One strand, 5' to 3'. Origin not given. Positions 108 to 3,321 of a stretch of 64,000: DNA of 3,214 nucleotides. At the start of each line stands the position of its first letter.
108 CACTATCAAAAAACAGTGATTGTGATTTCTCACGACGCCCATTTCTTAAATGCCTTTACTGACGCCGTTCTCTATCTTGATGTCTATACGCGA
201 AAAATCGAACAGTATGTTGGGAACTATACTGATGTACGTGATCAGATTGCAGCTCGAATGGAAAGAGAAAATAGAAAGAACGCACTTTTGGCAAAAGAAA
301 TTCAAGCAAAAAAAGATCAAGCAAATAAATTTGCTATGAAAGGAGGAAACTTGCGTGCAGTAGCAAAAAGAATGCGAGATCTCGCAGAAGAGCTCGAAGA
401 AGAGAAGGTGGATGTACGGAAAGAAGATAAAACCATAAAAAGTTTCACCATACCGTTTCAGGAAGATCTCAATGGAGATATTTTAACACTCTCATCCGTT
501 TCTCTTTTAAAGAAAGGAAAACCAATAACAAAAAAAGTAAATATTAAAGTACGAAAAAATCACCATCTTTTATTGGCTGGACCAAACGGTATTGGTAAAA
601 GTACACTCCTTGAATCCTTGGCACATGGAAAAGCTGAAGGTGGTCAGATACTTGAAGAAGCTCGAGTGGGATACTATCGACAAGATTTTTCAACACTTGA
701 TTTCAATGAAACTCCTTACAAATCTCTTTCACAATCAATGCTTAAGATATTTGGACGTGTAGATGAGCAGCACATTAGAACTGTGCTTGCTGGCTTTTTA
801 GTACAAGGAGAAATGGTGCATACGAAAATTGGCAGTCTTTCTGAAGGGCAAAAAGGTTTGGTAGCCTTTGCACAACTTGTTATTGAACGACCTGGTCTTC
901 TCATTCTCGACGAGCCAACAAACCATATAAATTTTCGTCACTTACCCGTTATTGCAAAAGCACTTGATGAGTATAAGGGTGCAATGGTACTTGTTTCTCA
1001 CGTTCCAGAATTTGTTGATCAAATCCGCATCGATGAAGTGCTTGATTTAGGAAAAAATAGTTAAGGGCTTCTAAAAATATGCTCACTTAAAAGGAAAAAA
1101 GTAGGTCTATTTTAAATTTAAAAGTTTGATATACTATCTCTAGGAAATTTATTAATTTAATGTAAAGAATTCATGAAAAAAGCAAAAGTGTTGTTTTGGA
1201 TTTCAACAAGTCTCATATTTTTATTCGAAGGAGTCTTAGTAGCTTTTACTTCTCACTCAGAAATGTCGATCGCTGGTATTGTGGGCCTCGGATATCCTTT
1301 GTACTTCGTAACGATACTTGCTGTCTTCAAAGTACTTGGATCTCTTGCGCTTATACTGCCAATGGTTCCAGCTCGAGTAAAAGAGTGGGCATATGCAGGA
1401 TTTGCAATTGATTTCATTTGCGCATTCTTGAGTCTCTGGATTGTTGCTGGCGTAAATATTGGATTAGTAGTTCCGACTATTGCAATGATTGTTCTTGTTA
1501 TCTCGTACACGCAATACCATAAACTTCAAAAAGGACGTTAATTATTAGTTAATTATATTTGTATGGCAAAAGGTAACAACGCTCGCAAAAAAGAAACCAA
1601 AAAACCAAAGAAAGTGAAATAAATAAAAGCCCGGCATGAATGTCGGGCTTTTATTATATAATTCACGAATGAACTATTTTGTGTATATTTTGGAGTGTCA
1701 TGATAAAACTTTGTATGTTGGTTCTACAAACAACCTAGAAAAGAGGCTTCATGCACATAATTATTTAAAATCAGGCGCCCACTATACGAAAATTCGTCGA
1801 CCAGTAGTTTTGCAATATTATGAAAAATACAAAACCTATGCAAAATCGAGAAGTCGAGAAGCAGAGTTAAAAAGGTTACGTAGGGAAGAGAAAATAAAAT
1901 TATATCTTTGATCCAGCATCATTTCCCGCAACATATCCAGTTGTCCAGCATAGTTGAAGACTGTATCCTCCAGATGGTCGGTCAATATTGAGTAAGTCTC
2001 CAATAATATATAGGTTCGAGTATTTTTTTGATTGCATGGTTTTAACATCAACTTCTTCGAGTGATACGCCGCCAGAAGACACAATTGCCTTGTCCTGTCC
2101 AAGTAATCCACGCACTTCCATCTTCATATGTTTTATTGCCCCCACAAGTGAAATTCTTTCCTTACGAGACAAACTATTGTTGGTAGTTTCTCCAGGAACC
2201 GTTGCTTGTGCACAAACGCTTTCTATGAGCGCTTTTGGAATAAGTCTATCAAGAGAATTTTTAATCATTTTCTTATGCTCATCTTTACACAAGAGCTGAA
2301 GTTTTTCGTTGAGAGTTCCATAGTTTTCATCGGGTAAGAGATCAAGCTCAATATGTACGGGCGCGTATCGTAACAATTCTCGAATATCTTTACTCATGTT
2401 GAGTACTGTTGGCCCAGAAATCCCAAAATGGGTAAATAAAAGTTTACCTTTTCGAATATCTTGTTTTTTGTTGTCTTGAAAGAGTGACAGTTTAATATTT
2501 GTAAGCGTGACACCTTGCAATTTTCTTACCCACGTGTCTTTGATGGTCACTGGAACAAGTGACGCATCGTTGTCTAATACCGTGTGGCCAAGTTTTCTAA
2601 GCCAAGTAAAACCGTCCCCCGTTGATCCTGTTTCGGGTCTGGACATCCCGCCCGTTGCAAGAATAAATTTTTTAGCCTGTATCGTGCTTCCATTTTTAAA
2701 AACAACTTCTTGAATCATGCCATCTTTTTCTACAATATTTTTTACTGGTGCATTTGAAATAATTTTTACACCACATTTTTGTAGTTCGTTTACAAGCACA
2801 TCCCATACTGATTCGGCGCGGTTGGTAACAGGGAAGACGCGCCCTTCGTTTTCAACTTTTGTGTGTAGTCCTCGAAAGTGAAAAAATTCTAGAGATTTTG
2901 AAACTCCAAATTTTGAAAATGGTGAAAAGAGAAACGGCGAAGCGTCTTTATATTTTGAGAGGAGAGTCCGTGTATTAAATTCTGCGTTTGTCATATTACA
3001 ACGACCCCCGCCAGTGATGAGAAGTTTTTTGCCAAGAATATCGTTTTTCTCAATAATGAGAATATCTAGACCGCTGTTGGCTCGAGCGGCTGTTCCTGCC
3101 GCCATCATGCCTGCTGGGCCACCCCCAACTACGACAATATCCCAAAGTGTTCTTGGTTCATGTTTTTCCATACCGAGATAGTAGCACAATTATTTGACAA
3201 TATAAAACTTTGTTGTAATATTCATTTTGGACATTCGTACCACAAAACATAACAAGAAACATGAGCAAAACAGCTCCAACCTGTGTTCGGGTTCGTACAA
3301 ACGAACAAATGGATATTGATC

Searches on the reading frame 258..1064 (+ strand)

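Call 53: search_protein_families(library=pfam, proteins=[window:258-1064:+], max_evalue=0.001)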
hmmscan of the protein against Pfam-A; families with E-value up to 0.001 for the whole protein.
window:258-1064:+ (268 aa): 6 families
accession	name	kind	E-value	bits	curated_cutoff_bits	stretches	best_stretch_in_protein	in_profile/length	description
PF00005.33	ABC_tran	-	6.8e-19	69.3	25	1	92-222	2-137/137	ABC transporter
PF13304.12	AAA_21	-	4.4e-09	37.3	27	0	191-254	235-304/304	AAA domain, putative AbiEii toxin, Type IV TA system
PF02463.25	SMC_N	-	5.6e-05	23.1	40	0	92-123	16-46/220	RecF/RecN/SMC N terminal domain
PF20720.3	nSTAND3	-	0.00015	21.9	27.2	1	92-128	8-44/155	Novel STAND NTPase 3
PF13191.12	AAA_16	-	0.00025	22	32.6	1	102-180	25-94/167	AAA ATPase domain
PF05729.18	NACHT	-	0.0008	19.7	26.7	0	104-140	3-39/167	NACHT domain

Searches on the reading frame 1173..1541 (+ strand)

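Call 53: search_protein_families(library=pfam, proteins=[window:1173-1541:+], max_evalue=0.001)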
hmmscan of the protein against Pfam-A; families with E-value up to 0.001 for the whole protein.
window:1173-1541:+ (122 aa): 1 family
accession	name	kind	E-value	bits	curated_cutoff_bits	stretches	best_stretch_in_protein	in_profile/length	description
PF13564.11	DoxX_2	-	3.9e-13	49.9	26.3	1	13-110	7-102/103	DoxX-like family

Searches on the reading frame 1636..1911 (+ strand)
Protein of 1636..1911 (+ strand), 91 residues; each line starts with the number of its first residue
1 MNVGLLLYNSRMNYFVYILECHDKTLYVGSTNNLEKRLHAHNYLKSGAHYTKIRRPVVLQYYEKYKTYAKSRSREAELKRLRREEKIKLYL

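Call 53: search_protein_families(library=pfam, proteins=[window:1636-1911:+], max_evalue=0.001)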
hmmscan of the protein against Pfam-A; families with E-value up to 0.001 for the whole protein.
window:1636-1911:+ (91 aa): 1 family
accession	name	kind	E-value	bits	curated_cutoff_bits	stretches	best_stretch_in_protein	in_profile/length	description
PF01541.30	GIY-YIG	-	2.5e-14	53.8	22.6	1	13-86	1-76/78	GIY-YIG catalytic domain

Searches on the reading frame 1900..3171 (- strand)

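Call 53: search_protein_families(library=pfam, proteins=[window:1900-3171:-], max_evalue=0.001)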
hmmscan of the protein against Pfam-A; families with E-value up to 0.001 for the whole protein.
window:1900-3171:- (423 aa): 14 families
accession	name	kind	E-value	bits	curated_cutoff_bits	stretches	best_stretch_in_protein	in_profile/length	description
PF03486.20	HI0933_like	-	7.5e-75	252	50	1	11-417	2-243/244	HI0933-like protein Rossmann domain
PF22780.1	HI0933_like_1st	-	1.1e-35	123.4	27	1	203-364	2-165/165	HI0933-like protein barrel and H2TH domain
PF00890.30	FAD_binding_2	-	3.3e-12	46.8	20.4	2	11-56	1-44/414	FAD binding domain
PF12831.13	FAD_oxidored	-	1.4e-11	44.8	27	1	11-174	1-145/416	FAD dependent oxidoreductase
PF07992.20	Pyr_redox_2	-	1.8e-11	44.4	26.1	1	11-179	2-113/291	Pyridine nucleotide-disulphide oxidoreductase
PF01266.30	DAO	-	1.5e-09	38.3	27.9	0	11-47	1-35/353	FAD dependent oxidoreductase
PF01946.23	Thi4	-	1.3e-07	31.6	26.2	1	11-47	19-54/235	Thi4 family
PF13738.12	Pyr_redox_3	-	1.7e-07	31.2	30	0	13-45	1-32/305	Pyridine nucleotide-disulphide oxidoreductase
PF04820.20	Trp_halogenase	-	1.9e-07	30.7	21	1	11-45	1-37/458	Tryptophan halogenase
PF01134.28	GIDA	-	2.3e-07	30.7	22.1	0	11-38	1-28/391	Glucose inhibited division protein A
PF13450.12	NAD_binding_8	-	2.7e-05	24.8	21.9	1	14-47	1-32/68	NAD(P)-binding Rossmann-like domain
PF05834.18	Lycopene_cycl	-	3e-05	23.7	23.4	0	11-44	1-34/380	Lycopene cyclase protein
PF13454.12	NAD_binding_9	-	3.2e-05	24.4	21.8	0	13-66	1-56/155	FAD-NAD(P)-binding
PF00070.33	Pyr_redox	-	6.3e-05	23.9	22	0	12-46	2-34/82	Pyridine nucleotide-disulphide oxidoreductase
